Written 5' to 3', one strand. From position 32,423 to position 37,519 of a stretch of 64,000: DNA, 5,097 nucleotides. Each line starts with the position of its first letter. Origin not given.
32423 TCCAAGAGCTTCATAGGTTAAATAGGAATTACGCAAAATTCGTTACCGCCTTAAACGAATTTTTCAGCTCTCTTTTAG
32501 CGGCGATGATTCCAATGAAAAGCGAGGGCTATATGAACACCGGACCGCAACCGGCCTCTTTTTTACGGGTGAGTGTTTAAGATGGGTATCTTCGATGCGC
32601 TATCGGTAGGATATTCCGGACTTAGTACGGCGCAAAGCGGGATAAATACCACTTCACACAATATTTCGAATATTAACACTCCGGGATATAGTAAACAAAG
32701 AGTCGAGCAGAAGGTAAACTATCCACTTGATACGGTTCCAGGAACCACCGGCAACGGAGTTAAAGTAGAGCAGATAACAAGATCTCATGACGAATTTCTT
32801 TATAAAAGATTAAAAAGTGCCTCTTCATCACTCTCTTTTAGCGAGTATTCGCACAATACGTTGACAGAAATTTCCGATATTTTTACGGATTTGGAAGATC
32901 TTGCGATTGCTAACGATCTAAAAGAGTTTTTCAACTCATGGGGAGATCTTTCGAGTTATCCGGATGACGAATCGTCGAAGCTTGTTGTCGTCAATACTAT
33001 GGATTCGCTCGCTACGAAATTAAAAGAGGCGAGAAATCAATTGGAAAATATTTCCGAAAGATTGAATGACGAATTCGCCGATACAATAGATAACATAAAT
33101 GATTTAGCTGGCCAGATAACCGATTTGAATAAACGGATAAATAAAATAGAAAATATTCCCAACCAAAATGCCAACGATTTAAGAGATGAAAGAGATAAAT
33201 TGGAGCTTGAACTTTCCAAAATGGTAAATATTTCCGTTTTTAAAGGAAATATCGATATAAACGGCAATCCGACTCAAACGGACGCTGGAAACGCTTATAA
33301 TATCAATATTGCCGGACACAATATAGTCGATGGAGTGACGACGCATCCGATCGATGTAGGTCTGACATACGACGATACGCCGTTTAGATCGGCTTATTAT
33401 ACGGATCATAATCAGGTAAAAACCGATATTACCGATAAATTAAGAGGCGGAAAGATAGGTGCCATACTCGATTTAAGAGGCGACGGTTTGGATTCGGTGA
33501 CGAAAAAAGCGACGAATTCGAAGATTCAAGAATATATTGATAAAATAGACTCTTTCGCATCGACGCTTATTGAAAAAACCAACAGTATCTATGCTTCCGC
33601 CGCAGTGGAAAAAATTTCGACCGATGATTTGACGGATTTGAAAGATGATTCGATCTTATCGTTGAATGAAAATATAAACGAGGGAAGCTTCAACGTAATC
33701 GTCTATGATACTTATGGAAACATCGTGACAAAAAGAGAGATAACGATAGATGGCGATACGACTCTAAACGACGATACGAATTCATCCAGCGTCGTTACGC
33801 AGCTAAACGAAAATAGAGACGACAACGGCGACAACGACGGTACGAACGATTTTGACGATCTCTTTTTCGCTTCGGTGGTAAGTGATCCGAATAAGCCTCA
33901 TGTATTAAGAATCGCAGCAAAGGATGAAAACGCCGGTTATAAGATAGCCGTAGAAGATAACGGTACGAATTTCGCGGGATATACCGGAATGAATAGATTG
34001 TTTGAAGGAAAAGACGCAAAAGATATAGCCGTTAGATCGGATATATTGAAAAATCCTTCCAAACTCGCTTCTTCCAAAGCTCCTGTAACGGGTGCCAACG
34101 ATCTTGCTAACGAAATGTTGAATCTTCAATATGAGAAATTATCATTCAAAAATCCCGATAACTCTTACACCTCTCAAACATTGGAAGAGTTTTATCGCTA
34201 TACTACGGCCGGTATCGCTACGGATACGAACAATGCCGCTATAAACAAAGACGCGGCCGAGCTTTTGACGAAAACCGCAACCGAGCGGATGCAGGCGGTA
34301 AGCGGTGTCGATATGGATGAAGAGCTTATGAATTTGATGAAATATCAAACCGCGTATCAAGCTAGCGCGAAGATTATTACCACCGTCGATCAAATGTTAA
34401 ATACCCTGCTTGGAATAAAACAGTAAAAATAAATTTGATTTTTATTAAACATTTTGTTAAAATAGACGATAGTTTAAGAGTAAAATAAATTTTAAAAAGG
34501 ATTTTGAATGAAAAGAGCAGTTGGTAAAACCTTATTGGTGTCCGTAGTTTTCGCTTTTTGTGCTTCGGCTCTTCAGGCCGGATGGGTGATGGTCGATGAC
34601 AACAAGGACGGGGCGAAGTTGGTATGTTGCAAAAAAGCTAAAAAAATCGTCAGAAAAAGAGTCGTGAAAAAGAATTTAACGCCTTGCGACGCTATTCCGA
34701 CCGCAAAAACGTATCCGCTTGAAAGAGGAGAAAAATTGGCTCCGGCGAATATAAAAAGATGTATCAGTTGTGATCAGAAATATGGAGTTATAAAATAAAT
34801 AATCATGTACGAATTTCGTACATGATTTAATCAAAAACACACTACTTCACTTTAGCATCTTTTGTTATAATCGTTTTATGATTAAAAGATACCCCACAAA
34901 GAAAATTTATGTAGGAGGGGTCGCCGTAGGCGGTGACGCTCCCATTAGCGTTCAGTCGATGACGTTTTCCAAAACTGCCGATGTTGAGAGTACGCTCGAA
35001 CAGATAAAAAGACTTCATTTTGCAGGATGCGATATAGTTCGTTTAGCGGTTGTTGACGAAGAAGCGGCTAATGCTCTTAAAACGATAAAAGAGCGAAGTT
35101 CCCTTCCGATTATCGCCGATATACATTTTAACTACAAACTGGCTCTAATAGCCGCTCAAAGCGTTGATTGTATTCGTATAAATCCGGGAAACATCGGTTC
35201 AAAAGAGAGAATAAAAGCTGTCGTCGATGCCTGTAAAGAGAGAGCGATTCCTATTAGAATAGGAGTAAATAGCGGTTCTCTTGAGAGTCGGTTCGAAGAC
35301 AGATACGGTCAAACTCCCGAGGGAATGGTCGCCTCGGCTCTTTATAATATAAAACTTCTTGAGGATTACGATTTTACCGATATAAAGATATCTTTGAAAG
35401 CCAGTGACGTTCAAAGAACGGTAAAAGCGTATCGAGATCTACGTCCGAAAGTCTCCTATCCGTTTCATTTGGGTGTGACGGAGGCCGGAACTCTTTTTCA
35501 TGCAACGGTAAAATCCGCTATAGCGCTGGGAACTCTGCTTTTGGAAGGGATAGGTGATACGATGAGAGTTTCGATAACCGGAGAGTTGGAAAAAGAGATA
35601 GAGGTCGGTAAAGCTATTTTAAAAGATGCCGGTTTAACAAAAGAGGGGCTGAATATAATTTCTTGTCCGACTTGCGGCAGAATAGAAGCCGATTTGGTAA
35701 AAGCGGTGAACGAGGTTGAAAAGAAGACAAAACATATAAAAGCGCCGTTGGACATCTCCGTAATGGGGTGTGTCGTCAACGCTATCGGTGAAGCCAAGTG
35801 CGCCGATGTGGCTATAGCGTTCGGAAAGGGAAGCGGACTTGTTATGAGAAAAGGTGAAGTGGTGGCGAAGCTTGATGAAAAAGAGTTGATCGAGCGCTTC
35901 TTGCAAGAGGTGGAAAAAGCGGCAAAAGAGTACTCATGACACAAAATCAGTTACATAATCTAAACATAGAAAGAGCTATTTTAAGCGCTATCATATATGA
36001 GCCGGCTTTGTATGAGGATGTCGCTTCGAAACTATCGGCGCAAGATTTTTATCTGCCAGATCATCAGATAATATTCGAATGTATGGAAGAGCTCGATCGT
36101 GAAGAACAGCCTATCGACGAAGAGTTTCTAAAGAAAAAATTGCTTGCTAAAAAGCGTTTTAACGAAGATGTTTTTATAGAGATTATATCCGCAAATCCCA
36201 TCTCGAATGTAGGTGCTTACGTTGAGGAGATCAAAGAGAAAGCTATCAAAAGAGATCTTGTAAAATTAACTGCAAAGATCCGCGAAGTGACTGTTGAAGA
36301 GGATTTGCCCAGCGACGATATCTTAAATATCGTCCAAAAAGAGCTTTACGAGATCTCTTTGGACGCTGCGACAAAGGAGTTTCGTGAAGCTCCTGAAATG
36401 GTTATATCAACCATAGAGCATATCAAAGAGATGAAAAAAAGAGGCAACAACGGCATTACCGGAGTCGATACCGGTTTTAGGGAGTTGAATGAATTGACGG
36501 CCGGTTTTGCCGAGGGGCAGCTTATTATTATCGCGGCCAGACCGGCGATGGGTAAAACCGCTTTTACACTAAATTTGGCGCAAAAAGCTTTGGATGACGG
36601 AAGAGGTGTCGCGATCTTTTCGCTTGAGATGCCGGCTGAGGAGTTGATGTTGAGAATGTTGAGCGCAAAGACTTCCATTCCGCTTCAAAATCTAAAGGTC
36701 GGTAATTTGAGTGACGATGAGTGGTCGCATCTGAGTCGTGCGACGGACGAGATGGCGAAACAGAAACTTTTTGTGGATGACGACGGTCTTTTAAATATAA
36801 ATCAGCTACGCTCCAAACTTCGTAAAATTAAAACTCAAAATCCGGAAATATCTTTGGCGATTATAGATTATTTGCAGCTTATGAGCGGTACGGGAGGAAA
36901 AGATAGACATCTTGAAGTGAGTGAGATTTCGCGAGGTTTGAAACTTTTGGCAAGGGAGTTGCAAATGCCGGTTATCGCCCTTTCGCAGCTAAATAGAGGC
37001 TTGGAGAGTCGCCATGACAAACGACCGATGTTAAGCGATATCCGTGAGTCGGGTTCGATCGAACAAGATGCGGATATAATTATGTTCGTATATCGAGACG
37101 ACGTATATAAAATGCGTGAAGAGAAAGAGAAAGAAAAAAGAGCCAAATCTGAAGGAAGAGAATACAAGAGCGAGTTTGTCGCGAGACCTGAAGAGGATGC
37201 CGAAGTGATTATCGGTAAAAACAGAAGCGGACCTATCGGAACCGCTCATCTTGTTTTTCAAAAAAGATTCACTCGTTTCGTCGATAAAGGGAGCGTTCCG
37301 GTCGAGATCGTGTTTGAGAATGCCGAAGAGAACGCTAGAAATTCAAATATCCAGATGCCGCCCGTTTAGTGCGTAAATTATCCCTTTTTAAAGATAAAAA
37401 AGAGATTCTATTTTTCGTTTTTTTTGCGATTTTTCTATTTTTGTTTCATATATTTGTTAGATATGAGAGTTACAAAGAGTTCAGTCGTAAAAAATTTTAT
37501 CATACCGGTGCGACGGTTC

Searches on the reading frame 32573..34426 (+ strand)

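Call 91: search_protein_families(library=pfam, proteins=[window:32573-34426:+], max_evalue=0.00001)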
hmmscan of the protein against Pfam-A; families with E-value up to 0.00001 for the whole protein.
window:32573-34426:+ (617 aa): 3 families
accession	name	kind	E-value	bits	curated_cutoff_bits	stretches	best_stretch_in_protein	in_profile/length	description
PF22638.1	FlgK_D1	-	1.4e-43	149.6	28.6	1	97-341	1-219/233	Flagellar hook-associated protein FlgK helical domain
PF06429.18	Flg_bbr_C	-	5.7e-14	51.8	23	1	576-613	7-44/46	Flagellar basal body rod FlgEFG protein C-terminal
PF00460.25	Flg_bb_rod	-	7.7e-07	29.4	20.7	1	11-39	2-30/31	Flagella basal body rod protein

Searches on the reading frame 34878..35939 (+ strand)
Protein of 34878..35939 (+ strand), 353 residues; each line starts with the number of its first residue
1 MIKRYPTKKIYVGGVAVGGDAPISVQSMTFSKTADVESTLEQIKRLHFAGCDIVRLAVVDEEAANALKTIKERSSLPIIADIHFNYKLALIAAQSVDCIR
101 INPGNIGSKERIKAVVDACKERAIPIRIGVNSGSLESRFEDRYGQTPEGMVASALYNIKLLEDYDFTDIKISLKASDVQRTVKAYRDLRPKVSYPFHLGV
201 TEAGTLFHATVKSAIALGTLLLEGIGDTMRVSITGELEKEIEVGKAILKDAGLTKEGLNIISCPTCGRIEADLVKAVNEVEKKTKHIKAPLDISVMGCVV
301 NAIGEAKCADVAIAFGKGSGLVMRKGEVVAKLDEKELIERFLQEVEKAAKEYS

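Call 91: search_protein_families(library=pfam, proteins=[window:34878-35939:+], max_evalue=0.00001)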
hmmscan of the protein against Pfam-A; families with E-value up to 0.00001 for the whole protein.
window:34878-35939:+ (353 aa): 1 family
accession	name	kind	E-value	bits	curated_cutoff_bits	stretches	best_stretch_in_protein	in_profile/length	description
PF04551.19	GcpE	-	4e-144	480.3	32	1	7-347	1-343/343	GcpE protein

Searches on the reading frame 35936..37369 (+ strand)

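Call 91: search_protein_families(library=pfam, proteins=[window:35936-37369:+], max_evalue=0.00001)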
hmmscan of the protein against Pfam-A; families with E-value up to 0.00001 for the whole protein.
window:35936-37369:+ (477 aa): 3 families
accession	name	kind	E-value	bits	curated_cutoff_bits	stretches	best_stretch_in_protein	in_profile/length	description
PF03796.21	DnaB_C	-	3.3e-101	338.4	27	1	176-449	1-254/255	DnaB-like helicase C terminal domain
PF00772.26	DnaB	-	5.9e-22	78.1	23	1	5-101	2-103/103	DnaB-like helicase N terminal domain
PF13481.12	AAA_25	-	3.4e-11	43.6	27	1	178-352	16-190/195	AAA domain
